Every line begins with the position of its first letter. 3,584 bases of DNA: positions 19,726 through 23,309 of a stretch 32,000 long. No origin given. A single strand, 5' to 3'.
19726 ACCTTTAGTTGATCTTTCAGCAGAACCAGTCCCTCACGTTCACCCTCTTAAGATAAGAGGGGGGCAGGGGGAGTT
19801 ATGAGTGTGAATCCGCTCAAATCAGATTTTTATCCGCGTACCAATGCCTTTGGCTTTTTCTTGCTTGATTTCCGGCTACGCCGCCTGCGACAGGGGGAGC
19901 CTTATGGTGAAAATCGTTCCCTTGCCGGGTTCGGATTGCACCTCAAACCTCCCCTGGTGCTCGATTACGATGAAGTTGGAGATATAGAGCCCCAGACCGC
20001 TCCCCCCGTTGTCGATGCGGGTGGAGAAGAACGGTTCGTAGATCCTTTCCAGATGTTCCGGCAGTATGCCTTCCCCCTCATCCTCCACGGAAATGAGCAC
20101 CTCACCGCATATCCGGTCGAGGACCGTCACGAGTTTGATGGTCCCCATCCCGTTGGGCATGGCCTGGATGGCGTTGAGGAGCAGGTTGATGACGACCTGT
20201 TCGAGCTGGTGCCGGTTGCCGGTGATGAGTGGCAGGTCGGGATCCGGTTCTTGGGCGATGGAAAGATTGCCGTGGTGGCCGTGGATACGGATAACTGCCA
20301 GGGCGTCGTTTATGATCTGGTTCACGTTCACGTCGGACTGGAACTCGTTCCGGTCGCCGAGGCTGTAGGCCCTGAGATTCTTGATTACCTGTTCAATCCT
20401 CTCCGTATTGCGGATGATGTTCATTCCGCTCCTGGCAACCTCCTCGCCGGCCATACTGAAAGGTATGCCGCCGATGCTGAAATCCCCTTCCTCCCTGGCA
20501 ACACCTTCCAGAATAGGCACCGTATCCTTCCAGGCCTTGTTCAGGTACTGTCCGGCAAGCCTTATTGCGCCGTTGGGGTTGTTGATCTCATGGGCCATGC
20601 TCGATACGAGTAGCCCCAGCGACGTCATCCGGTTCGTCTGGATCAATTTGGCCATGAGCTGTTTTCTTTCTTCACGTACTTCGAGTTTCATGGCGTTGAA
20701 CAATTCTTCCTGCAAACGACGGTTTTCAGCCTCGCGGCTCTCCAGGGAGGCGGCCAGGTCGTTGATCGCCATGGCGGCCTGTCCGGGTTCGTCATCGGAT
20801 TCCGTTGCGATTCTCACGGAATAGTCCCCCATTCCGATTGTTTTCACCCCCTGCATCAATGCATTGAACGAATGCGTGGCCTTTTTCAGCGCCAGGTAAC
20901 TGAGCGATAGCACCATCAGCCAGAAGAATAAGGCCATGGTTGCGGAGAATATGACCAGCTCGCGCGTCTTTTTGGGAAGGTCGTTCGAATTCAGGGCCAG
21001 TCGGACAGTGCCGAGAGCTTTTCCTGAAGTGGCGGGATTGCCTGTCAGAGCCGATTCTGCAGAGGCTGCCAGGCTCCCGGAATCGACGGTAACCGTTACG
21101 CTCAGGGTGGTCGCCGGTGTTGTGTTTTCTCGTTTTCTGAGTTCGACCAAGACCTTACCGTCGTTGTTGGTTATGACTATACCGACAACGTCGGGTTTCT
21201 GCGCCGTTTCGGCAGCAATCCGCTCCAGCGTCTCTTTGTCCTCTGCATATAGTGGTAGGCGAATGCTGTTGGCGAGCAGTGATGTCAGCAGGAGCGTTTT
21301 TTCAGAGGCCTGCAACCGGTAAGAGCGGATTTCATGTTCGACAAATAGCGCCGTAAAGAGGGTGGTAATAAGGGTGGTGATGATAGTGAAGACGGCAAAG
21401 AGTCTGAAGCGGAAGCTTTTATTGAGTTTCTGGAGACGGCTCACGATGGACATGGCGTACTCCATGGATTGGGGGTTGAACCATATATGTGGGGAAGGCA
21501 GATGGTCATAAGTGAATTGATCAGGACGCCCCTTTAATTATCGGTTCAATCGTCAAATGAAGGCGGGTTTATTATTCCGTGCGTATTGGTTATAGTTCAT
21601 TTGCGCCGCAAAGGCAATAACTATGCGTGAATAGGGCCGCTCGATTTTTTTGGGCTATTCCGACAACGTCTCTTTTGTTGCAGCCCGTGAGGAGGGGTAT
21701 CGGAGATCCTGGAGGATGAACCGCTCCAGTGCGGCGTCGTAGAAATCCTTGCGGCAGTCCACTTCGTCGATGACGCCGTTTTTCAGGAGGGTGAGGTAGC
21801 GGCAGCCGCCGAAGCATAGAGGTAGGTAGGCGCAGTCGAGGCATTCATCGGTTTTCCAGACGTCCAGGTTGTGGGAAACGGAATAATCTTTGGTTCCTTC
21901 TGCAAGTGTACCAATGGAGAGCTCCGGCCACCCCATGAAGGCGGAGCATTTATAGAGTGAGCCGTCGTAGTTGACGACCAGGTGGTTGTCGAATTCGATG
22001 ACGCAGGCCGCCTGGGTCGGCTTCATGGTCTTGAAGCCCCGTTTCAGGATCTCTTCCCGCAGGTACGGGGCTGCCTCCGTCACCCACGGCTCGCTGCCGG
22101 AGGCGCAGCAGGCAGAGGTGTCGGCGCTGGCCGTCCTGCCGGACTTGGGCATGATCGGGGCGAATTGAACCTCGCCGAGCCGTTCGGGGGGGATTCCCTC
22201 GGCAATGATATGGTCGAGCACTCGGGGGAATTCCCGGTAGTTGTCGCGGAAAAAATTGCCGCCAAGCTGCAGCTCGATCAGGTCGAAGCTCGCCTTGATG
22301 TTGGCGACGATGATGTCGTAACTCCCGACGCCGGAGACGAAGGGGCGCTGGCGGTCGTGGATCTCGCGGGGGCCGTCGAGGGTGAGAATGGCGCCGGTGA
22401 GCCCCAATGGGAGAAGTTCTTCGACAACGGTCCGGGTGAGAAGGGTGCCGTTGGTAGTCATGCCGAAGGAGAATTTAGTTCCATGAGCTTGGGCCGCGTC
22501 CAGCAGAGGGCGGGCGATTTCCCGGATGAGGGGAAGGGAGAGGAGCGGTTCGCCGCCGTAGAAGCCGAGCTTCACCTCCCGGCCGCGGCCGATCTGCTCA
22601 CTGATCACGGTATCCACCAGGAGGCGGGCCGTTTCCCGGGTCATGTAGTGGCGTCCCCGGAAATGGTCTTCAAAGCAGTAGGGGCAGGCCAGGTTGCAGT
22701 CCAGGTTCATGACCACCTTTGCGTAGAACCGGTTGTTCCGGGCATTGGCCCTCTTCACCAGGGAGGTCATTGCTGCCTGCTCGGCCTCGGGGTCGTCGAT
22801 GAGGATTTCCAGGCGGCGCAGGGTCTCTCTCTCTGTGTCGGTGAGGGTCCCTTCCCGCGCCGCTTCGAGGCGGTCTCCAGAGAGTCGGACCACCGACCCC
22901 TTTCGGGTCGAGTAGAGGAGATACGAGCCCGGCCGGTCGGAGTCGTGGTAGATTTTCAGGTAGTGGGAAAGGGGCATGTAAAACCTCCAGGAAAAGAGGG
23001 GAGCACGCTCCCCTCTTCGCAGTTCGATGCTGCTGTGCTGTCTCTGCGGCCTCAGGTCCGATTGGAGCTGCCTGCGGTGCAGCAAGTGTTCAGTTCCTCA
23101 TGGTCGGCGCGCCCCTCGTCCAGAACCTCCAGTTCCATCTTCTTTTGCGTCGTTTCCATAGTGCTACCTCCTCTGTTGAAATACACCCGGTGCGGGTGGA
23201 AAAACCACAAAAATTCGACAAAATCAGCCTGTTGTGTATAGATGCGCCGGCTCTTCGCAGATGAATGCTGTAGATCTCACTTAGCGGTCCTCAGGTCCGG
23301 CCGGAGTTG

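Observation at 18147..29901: RiPP island embedded between a two-component system and a TonB receptor/periplasmic binding protein pair: a possible peptide export-and-sensing circuit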

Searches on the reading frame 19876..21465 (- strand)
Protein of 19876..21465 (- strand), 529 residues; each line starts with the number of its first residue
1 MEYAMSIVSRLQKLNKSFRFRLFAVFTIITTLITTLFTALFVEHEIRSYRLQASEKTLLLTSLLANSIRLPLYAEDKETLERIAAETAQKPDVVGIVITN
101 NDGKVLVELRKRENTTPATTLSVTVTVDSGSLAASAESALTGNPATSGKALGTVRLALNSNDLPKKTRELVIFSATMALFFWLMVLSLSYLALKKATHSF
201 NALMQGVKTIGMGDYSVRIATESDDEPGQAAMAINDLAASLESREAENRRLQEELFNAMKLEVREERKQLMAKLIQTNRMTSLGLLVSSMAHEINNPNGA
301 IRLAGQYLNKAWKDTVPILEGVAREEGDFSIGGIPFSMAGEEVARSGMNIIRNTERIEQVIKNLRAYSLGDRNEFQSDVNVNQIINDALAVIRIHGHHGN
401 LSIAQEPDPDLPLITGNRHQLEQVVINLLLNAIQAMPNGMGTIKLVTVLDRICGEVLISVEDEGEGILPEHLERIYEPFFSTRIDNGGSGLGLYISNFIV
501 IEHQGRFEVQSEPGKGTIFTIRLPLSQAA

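Call 9: search_protein_families(library=ncbifam, proteins=[window:19876-21465:-], max_evalue=0.01)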
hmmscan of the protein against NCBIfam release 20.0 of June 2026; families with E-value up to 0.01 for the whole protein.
window:19876-21465:- (529 aa): 82 families (the best 25 are shown)
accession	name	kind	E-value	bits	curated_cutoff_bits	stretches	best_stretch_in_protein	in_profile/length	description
NF008468.0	PRK11360.1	equivalog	3.7e-56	190.7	646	3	344-527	431-610/616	two-component system sensor histidine kinase AtoS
NF052574.1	HisKinEspCMyxo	equivalog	6.6e-41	140.3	1200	1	267-527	401-639/785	serine histidine kinase EspC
NF007688.0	PRK10364.1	equivalog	2.3e-36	125.5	479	1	349-526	281-452/460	two-component system sensor histidine kinase ZraS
NF010411.0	PRK13837.1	equivalog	1.4e-35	122.5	647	2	347-527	489-677/828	two-component system VirA-like sensor kinase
NF038348.1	T2SS_HK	subfamily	2.2e-35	122.2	450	1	237-525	283-573/574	histidine kinase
NF033092.0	HK_WalK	equivalog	8.7e-31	107.1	725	2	340-525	404-594/594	cell wall metabolism sensor histidine kinase WalK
NF046044.1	PnpS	equivalog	3.4e-30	105.3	400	1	339-524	201-390/390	two-component system histidine kinase PnpS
NF052573.1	HisKinEspAMyxo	equivalog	7e-30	103.7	1400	1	265-524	366-610/755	serine histidine kinase EspA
NF046020.1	HisKinCckABruc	equivalog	8.7e-27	93.3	1000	1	348-524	520-706/868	cell cycle histidine kinase CckA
TIGR02966.1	phoR_proteo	equivalog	1.5e-26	93.2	334.2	1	348-523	155-333/333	phosphate regulon sensor histidine kinase PhoR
NF006800.0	PRK09303.1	equivalog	4.5e-26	91.7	342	1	234-527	106-379/383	histidine kinase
NF008293.1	PRK11073.1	equivalog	6.8e-26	91.3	240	2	351-526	172-348/349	nitrogen regulation protein NR(II)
NF041735.1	hist_kin_RppB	equivalog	1.6e-25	89.8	400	1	345-524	254-438/438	two-component system sensor histidine kinase RppB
NF047497.1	HK_LIC_12097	equivalog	1.6e-25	89.6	500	2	351-525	195-366/367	LIC_12097 family sensor histidine kinase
NF047794.1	HisKinPtgB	equivalog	5.5e-25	87.7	1000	2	354-511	490-641/656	two-component system sensor histidine kinase PgtB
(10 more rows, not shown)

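Call 10: search_protein_families(library=pfam, proteins=[window:19876-21465:-], max_evalue=0.01)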
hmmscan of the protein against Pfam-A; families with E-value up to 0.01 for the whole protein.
window:19876-21465:- (529 aa): 4 families
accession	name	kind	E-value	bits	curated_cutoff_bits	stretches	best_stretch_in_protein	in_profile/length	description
PF02518.31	HATPase_c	-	1.9e-26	93.1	26.4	1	417-526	2-110/111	Histidine kinase-, DNA gyrase B-, and HSP90-like ATPase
PF00672.30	HAMP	-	5.8e-05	23.8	25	1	197-242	7-52/53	HAMP domain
PF00512.31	HisKA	-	7.2e-05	23.2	26.9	1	283-368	2-61/66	His Kinase A (phospho-acceptor) domain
PF17152.10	CHASE8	-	0.0024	18.5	27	1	52-156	4-101/102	Periplasmic sensor domain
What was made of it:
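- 19876..21465 (-): HAMP histidine kinase with two transmembrane helices and a periplasmic domain of about 125 aa that resembles PAS/PDC; start probably 21453. Pfam, call 10.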

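Call 70: find_homologous_proteins(query=window:19876-21465:-, max_evalue=1e-20)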
Query window:19876-21465:- (529 aa): 1155 proteins with E <= 1e-20 among 8000 candidates; the best 120 are listed.
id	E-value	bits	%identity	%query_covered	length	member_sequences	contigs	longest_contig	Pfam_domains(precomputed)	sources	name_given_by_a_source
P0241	0.0e+0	1115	99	99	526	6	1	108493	PF02518.32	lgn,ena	-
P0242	1.1e-284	963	85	99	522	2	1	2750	PF00672.31,PF02518.32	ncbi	-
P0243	2.7e-235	800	71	98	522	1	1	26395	PF00672.31,PF02518.32,PF00512.32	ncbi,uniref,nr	ncbi:HAMP domain-containing sensor histidine kinase [Geotalea sp. SG265]|uniref:sensor histidine kin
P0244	3.4e-235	799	72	98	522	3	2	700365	PF00672.31,PF02518.32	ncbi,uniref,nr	ncbi:sensor histidine kinase [Geotalea toluenoxydans]|uniref:sensor histidine kinase n=1 Tax=Geotale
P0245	7.9e-233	792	72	98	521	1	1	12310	PF02518.32,PF00512.32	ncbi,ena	-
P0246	7.2e-228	775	70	97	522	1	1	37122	PF02518.32,PF00512.32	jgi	jgi:signal transduction histidine kinase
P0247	2.4e-198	678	61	97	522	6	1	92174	PF02518.32,PF00512.32,PF14501.13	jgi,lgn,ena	-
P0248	1.6e-186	639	58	99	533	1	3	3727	PF00672.31,PF02518.32,PF00512.32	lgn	-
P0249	6.0e-175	601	55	98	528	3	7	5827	PF00672.31,PF02518.32,PF00512.32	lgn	-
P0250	6.4e-175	601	54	99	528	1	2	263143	PF02518.32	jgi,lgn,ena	-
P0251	6.7e-174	597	52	98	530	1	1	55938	PF00672.31,PF02518.32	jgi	-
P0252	1.2e-173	596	53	98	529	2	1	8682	PF00672.31,PF13581.13,PF02518.32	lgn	-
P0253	1.7e-173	596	55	98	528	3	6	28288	PF00672.31,PF02518.32,PF00512.32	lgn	-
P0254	3.2e-172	592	53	97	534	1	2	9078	PF02518.32,PF13589.13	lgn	-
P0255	8.1e-172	590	53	98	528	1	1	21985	PF00672.31,PF02518.32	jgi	jgi:two-component system NtrC family sensor kinase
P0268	1.2e-166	573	51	98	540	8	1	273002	PF02518.32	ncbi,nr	ncbi:sensor histidine kinase [Oryzomonas japonica]|nr:ATP-binding protein [Oryzomonas japonica]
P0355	3.9e-147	509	48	99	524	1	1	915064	PF00672.31,PF02518.32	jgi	jgi:two-component system NtrC family sensor kinase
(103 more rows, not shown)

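Call 76: find_encoding_contigs(protein=P0268, flank=9000, max_places=1)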
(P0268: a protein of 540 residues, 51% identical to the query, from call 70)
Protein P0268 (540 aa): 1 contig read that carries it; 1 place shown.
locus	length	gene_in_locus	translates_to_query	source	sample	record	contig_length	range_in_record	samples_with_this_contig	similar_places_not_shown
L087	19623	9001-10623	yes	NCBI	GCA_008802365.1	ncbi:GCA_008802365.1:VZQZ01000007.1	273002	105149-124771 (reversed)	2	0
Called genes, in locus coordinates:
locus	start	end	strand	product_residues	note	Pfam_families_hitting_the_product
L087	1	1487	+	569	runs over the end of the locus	PF00072:Response_reg, PF00990:GGDEF, PF00563:EAL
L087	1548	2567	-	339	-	PF18152:DAHP_snth_FXD, PF00793:DAHP_synth_1, PF03102:NeuB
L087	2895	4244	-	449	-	PF00128:Alpha-amylase, PF09154:Alpha-amy_C_pro (weak)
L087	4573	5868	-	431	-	PF04055:Radical_SAM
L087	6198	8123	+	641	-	PF07715:Plug, PF00593:TonB_dep_Rec_b-barrel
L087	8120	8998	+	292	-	PF04392:ABC_sub_bind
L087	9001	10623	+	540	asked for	PF02518:HATPase_c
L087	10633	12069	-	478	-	PF00072:Response_reg, PF00158:Sigma54_activat, PF14532:Sigma54_activ_2, PF07728:AAA_5 (weak), PF25601:AAA_lid_14, PF02954:HTH_8 (weak)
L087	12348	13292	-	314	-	PF01584:CheW, PF00072:Response_reg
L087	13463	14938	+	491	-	PF04715:, PF00425:Chorismate_bind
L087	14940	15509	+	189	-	PF00117:GATase, PF07722:Peptidase_C26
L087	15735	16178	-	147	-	PF01281:Ribosomal_L9_N, PF03948:Ribosomal_L9_C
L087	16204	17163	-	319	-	PF09991:DUF2232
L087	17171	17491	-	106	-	PF01084:Ribosomal_S18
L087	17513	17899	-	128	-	PF01250:Ribosomal_S6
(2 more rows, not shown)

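Call 77: find_encoding_contigs(protein=P0355, flank=9000, max_places=1)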
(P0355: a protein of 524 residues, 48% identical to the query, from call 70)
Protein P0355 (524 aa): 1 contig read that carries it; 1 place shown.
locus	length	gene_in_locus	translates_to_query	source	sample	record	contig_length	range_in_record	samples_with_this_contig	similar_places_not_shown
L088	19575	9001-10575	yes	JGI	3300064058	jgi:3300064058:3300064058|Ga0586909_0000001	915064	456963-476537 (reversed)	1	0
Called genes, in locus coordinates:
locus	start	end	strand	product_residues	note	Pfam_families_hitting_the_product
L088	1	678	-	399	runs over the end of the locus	-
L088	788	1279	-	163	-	-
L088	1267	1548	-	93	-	-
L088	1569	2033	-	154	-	PF10543:ORF6N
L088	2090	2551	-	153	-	PF02556:SecB (weak)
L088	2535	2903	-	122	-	PF01381:HTH_3 (weak), PF13443:HTH_26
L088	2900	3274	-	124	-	PF05973:Gp49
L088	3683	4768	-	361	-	-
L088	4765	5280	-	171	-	-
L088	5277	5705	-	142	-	-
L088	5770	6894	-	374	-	-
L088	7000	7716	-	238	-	PF01476:LysM (weak), PF13539:Peptidase_M15_4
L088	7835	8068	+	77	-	PF22180:RH3_dom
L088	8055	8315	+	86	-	PF05016:ParE_toxin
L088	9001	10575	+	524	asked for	PF00672:HAMP, PF02518:HATPase_c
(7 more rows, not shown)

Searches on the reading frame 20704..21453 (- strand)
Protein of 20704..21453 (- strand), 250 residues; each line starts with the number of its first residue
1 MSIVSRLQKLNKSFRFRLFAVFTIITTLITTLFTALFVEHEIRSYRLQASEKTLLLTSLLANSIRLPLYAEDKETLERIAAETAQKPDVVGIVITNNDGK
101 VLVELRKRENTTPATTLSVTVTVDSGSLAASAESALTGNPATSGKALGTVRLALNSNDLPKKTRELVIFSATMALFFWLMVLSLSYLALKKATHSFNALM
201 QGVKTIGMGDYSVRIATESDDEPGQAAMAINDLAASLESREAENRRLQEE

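Call 84: predict_structure(alignment_id=A3)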
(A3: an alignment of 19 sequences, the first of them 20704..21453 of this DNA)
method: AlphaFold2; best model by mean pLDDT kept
length: 250 residues; sequences in the alignment: 19
mean_pLDDT: 77.0   pTM: 0.52
mean pLDDT of the five models: 77.0, 76.7, 76.7, 74.6, 70.2
residues with pLDDT >= 90: 4; 70-90: 194; 50-70: 49; < 50: 3
segments of 3 or more residues with pLDDT < 50: none
pLDDT, mean of each block of 10 residues (from residue 1): 56 67 81 82 82 84 82 87 84 87 78 72 66 58 73 77 79 82 79 73 77 70 77 85 87
secondary structure, 60 per line:
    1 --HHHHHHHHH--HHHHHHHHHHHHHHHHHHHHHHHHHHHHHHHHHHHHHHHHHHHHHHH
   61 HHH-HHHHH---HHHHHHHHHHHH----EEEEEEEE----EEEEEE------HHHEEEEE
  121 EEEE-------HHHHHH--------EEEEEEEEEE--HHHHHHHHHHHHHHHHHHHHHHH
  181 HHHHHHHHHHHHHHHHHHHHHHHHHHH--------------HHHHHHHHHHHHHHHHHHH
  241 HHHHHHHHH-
elements in order: H3-11 H14-63 H65-69 H73-84 E89-96 E101-106 E116-124 H132-137 E146-155 H158-207 H222-249

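Call 88: fold_search(model_id=the predicted structure, library=pdb)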
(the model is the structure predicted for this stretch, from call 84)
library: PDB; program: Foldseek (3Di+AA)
matches with E <= 10: 325; with E <= 0.001: 4
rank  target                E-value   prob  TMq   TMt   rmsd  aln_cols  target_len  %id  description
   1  9a5d_A                4.3e-10  1.00  0.73  0.32   5.4       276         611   14  Integrative model of WALK-YYCH by crosslinking MS and deep learning (released 2024-09-18)
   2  9a69_B                3.1e-05  1.00  0.44  0.20  17.6       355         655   12  Integrative model of MCPB-MCPC by crosslinking MS and deep learning (released 2024-09-18)
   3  9a65_B                3.3e-04  1.00  0.40  0.16  19.7       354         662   12  Integrative model of YVAQ-MCPB by crosslinking MS and deep learning (released 2024-09-18)
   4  4u64                  5.1e-04  1.00  0.34  0.62   4.5       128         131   12  Structure of the periplasmic output domain of the Legionella pneumophila LapD ortholog CdgS9 in the apo state (released 2014-08-13)
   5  5is1                  1.2e-03  1.00  0.28  0.46  12.9       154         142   12  Crystal structure of the extracellular domain of sensor histidine kinase YycG from Staphylococcus aureus at 2.0 Angstrom (released 2016-07-20)
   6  7dud_A                1.3e-03  1.00  0.29  0.47  12.7       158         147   11  Crystal Structure of erWalK (released 2022-01-19)
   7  4ywz_A                3.0e-03  1.00  0.29  0.47  12.7       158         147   11  Crystal structure of the extracellular receptor domain of the essential sensor kinase WalK from Staphylococcus aureus (released 2016-03-30)
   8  4ywz_B                2.5e-02  0.97  0.29  0.47  13.0       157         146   11  Crystal structure of the extracellular receptor domain of the essential sensor kinase WalK from Staphylococcus aureus (released 2016-03-30)
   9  4jgq_A                6.4e-02  0.51  0.22  0.26  13.7       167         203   12  The crystal structure of sporulation kinase D mutant sensor domain, r131a, from Bacillus subtilis subsp in co-crystall (released 2013-05-15)
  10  4jgo_B                6.8e-02  0.60  0.22  0.26  14.0       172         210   12  The crystal structure of sporulation kinase d sensor domain from Bacillus subtilis subsp. (released 2013-05-15)
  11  4jgq_B                6.8e-02  0.51  0.22  0.26  13.1       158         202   11  The crystal structure of sporulation kinase D mutant sensor domain, r131a, from Bacillus subtilis subsp in co-crystall (released 2013-05-15)
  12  4g3k_A                6.8e-02  0.16  0.16  0.22  23.0       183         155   12  Crystal structure of a. aeolicus nlh1 gaf domain in an inactive state (released 2013-05-29)
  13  4jgr_B                7.2e-02  0.57  0.22  0.27  13.8       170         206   11  The crystal structure of sporulation kinase D mutant sensor domain, R131A, from Bacillus subtilis subsp at 2.4A resolu (released 2013-05-15)
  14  9brd_a                7.2e-02  0.10  0.14  0.06  25.8       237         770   10  Synaptic Vesicle V-ATPase with synaptophysin and SidK, State 3 (released 2024-06-26)
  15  4jgp_B                1.1e-01  0.51  0.23  0.28  13.2       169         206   11  The crystal structure of sporulation kinase D sensor domain from Bacillus subtilis subsp in complex with pyruvate at 2 (released 2013-05-15)
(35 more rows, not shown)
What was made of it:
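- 19876..21465 (-): AF2 model and Foldseek, calls 84 and 88.
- Closest known: Kinase signalling dependent on a binding protein. Different: The kinase sensor here is a single domain resembling PAS, and the match to LuxQ is weak (rank 39, call 88).
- Kinase sensor: its fold is closest to WalK and LapD-type domains, which are controlled by partner proteins (call 88).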

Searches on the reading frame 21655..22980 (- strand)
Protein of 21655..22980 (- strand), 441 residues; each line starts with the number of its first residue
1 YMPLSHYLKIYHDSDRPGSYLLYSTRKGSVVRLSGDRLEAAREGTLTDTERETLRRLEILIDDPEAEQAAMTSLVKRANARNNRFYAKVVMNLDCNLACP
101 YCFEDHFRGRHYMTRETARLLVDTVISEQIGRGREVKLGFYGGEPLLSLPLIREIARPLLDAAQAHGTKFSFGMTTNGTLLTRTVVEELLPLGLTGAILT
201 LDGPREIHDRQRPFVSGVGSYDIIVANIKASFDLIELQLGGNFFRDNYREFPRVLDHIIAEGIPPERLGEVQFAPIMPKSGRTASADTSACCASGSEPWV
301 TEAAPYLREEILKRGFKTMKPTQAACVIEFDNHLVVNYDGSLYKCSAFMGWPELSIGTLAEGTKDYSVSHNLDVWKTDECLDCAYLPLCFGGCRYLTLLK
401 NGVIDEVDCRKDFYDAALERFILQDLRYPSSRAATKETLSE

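Call 9: search_protein_families(library=ncbifam, proteins=[window:21655-22980:-], max_evalue=0.01)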
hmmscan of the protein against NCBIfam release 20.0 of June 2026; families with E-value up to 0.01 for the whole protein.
window:21655-22980:- (441 aa): 59 families (the best 25 are shown)
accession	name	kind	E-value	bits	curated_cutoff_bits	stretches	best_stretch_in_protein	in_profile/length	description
TIGR04280.1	geopep_mat_rSAM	hypoth_equivalog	1.5e-198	660.1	400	1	2-428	1-427/428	geopeptide radical SAM maturase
NF038107.1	rSAM_NF038107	equivalog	1.4e-40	139.5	600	1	22-411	19-418/444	Cys-every-fifth radical SAM/SPASM peptide maturase CefB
TIGR04064.1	rSAM_nif11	equivalog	1.6e-40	139.2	518.7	2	11-230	4-223/459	nif11-like peptide radical SAM maturase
NF047865.1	rSAM_PapB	equivalog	7.7e-40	137.1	340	2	91-236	9-154/330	PapB family radical SAM/SPASM ranthipeptide maturase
TIGR04463.1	rSAM_vs_C_rich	equivalog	9.2e-39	133.4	525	1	53-400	50-401/438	TIGR04463 family radical SAM/SPASM RiPP maturase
TIGR03906.1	quino_hemo_SAM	equivalog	6.9e-34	117.3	453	1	44-229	58-239/467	quinohemoprotein amine dehydrogenase maturation protein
TIGR04334.1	rSAM_Clo7bot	equivalog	1.9e-33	115.8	600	1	85-415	90-424/440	radical SAM/SPASM domain Clo7bot peptide maturase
TIGR03974.1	rSAM_six_Cys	equivalog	1.2e-32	113.4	425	2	91-230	103-243/451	thioether cross-link-forming SCIFF peptide maturase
TIGR04068.1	rSAM_ocin_clost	equivalog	8.2e-30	104.1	500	1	92-229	91-230/462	Cys-rich peptide radical SAM maturase CcpM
NF040492.1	not_ScfB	exception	1.8e-29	102.9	855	2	80-232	88-243/450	ScfB-related radical SAM/SPASM orphan maturase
NF052473.1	rSAM_FlmE_OhkG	exception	1.2e-23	83.6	500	1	54-276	63-294/481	FlmE/OhkG family radical SAM/SPASM peptide maturase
TIGR03978.1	rSAM_paired_1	equivalog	1.1e-21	77.1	370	1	22-230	15-226/466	His-Xaa-Ser system radical SAM maturase HxsB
TIGR03942.1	sulfatase_rSAM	equivalog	9.9e-20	70.9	349.45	2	92-229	8-146/363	anaerobic sulfatase maturase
NF041298.1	rSAM_mat_DynA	equivalog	1.3e-19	70.4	450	1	95-230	11-145/356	dynobactin maturation radical SAM/SPASM protein DynA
TIGR04115.1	rSAM_Cxxx_rpt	equivalog_domain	6.9e-18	65.2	350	1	92-230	9-154/359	radical SAM peptide maturase, CXXX-repeat target family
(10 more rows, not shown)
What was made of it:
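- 21655..22980 (-): geopeptide radical SAM/SPASM maturase 1. TIGR04280, 660 bits against a cut-off of 400 (call 9).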

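Call 10: search_protein_families(library=pfam, proteins=[window:21655-22980:-], max_evalue=0.01)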
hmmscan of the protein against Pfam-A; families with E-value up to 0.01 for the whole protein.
window:21655-22980:- (441 aa): 2 families
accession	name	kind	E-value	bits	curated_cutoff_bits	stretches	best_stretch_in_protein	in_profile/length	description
PF04055.27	Radical_SAM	-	2.3e-13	51.1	29.5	1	94-236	6-142/166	Radical SAM superfamily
PF13353.11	Fer4_12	-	2.3e-05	25.2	22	1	93-179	13-96/137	4Fe-4S single cluster domain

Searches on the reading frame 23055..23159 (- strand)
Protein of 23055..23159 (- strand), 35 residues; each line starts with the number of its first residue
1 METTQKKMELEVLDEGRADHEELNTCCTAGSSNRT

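Call 9: search_protein_families(library=ncbifam, proteins=[window:23055-23159:-], max_evalue=0.01)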
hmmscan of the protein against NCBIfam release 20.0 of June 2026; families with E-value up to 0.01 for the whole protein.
seq(35 aa): 1 family
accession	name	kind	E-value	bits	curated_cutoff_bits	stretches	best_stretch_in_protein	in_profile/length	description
TIGR04229.1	geopeptide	equivalog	2e-10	40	30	1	10-30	1-21/22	geopeptide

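Call 10: search_protein_families(library=pfam, proteins=[window:23055-23159:-], max_evalue=0.01)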
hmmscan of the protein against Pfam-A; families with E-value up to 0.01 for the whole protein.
seq(35 aa): 0 families
